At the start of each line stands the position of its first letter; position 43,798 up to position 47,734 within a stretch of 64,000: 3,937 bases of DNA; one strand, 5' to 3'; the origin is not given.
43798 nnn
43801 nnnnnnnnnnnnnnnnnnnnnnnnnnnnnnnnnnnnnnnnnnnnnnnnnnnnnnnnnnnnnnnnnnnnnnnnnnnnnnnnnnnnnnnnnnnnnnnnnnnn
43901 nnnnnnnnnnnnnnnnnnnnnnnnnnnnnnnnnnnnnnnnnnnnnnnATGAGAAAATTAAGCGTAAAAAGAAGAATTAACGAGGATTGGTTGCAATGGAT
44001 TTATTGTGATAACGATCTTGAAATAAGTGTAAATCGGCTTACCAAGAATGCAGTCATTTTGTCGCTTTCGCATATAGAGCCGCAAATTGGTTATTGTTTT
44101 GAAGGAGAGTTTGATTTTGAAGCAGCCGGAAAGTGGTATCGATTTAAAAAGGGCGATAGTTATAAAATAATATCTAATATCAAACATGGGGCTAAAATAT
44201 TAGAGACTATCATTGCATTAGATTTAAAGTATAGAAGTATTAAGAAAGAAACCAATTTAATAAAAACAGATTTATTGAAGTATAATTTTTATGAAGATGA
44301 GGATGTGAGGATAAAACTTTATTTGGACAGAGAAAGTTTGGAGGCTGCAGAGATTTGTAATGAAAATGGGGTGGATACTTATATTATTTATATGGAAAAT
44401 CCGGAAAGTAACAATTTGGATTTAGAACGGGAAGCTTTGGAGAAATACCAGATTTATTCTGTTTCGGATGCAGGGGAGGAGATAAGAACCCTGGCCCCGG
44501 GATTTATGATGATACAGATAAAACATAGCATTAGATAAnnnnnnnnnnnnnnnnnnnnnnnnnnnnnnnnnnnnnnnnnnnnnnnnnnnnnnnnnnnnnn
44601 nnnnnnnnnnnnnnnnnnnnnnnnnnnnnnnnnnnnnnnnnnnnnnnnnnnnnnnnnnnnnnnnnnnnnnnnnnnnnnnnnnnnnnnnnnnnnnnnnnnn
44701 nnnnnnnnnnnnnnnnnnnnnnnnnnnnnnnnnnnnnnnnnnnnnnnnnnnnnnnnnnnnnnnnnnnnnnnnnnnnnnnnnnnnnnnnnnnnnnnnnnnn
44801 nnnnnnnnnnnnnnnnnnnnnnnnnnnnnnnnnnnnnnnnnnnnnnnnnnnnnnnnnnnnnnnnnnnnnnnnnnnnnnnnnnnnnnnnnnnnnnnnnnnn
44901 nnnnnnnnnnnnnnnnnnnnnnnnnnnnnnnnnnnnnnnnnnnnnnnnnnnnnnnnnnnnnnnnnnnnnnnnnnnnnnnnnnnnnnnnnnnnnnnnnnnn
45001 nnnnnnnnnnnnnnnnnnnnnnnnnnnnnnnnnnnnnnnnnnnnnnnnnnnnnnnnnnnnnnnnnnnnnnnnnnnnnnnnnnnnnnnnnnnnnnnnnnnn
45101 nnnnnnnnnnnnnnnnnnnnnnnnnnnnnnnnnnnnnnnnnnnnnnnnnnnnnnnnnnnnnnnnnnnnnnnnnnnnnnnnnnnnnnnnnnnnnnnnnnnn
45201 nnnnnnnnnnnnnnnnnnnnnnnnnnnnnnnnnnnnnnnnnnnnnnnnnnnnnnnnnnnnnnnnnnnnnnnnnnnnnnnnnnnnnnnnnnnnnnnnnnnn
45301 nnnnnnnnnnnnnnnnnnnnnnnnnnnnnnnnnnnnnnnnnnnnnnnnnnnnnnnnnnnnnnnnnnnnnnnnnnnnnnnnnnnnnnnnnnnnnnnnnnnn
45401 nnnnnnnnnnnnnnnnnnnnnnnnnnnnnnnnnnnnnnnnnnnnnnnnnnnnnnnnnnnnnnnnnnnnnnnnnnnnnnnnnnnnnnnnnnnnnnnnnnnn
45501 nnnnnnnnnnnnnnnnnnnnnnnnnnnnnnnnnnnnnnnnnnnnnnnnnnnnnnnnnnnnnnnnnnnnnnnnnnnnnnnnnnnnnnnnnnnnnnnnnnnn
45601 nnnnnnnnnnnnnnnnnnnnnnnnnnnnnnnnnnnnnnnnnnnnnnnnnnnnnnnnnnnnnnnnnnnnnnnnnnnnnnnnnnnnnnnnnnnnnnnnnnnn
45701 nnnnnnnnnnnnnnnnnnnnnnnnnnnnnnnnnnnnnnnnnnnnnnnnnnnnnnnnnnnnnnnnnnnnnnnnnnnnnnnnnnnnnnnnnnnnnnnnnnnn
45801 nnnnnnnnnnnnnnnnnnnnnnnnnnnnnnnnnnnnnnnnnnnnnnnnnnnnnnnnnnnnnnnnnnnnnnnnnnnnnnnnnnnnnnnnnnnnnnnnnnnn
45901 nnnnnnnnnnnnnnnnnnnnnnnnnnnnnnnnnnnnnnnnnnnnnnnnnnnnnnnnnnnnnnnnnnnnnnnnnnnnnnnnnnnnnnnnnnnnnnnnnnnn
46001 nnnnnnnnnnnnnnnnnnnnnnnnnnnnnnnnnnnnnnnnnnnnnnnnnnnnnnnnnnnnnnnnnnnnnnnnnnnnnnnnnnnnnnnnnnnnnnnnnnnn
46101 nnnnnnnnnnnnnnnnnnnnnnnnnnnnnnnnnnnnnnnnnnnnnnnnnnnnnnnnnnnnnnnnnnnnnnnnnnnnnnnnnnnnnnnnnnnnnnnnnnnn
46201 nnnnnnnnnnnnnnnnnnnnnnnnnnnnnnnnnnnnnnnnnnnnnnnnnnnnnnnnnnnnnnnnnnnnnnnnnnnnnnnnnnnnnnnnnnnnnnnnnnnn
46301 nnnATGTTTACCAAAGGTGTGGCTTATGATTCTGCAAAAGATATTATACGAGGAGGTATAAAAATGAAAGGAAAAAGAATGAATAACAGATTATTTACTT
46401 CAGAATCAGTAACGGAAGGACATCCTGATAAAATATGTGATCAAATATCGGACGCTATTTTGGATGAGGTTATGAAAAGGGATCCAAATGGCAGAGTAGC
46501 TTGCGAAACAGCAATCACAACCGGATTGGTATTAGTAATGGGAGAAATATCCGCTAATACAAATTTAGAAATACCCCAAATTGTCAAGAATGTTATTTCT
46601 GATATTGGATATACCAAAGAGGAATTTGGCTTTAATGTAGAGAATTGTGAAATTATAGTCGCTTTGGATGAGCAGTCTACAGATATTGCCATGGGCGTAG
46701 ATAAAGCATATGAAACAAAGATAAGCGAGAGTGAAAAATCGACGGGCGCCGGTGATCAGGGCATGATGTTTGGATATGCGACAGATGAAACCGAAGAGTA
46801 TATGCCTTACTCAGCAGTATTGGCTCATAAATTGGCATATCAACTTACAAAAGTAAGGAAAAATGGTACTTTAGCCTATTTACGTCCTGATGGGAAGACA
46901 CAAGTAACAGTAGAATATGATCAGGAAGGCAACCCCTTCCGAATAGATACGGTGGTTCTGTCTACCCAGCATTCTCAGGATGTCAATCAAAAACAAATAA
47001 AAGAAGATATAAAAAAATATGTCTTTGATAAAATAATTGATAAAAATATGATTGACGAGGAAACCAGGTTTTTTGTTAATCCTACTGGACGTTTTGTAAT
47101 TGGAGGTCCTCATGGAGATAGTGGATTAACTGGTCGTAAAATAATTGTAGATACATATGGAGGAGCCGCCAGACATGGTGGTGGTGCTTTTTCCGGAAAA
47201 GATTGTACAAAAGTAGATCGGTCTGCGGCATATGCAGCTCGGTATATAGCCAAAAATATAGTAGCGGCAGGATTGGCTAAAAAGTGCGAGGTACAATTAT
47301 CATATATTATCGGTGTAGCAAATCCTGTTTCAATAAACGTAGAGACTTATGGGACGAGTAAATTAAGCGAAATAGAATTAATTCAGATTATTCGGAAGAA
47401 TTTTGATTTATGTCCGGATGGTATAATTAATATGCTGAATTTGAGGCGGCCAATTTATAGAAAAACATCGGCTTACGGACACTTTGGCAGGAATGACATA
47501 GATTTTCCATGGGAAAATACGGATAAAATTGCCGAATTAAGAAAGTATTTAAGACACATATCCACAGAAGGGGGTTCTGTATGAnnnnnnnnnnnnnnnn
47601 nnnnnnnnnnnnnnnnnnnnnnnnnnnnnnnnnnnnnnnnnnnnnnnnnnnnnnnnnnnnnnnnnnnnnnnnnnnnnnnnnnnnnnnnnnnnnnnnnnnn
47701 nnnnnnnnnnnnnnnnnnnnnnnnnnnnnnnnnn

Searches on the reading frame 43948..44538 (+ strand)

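Call 13: search_protein_families(library=pfam, proteins=[window:43948-44538:+], max_evalue=0.00001)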
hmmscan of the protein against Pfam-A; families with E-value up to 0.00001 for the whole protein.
window:43948-44538:+ (196 aa): 0 families

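Call 83: search_protein_families(library=pfam, proteins=[window:43948-44538:+], max_evalue=0.1)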
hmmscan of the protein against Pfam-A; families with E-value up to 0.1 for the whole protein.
window:43948-44538:+ (196 aa): 1 family
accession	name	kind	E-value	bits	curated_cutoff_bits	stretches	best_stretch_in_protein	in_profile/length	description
PF07883.17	Cupin_2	-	3.1e-05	24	27.2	1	40-82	14-56/70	Cupin domain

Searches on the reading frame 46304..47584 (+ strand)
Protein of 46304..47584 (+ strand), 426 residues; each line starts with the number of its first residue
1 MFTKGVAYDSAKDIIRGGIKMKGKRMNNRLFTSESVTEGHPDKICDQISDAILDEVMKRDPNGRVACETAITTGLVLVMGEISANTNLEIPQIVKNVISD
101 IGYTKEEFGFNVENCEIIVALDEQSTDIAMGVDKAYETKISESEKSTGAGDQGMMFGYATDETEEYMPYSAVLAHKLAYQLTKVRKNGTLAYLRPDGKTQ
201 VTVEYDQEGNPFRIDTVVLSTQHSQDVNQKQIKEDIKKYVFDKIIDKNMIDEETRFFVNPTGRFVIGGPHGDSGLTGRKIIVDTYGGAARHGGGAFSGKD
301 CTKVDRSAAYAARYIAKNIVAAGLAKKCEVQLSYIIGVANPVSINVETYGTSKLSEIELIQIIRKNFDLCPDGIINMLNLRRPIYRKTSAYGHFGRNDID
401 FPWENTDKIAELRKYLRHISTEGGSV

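Call 13: search_protein_families(library=pfam, proteins=[window:46304-47584:+], max_evalue=0.00001)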
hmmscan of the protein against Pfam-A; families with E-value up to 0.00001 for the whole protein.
window:46304-47584:+ (426 aa): 3 families
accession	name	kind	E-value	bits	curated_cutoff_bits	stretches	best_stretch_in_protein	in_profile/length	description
PF02773.21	S-AdoMet_synt_C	-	3e-69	231.7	25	1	266-404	1-137/138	S-adenosylmethionine synthetase, C-terminal domain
PF02772.21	S-AdoMet_synt_M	-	1.8e-50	170.5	29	1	147-264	2-120/120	S-adenosylmethionine synthetase, central domain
PF00438.25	S-AdoMet_synt_N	-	6.9e-43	145.7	33.1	1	29-125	2-98/99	S-adenosylmethionine synthetase, N-terminal domain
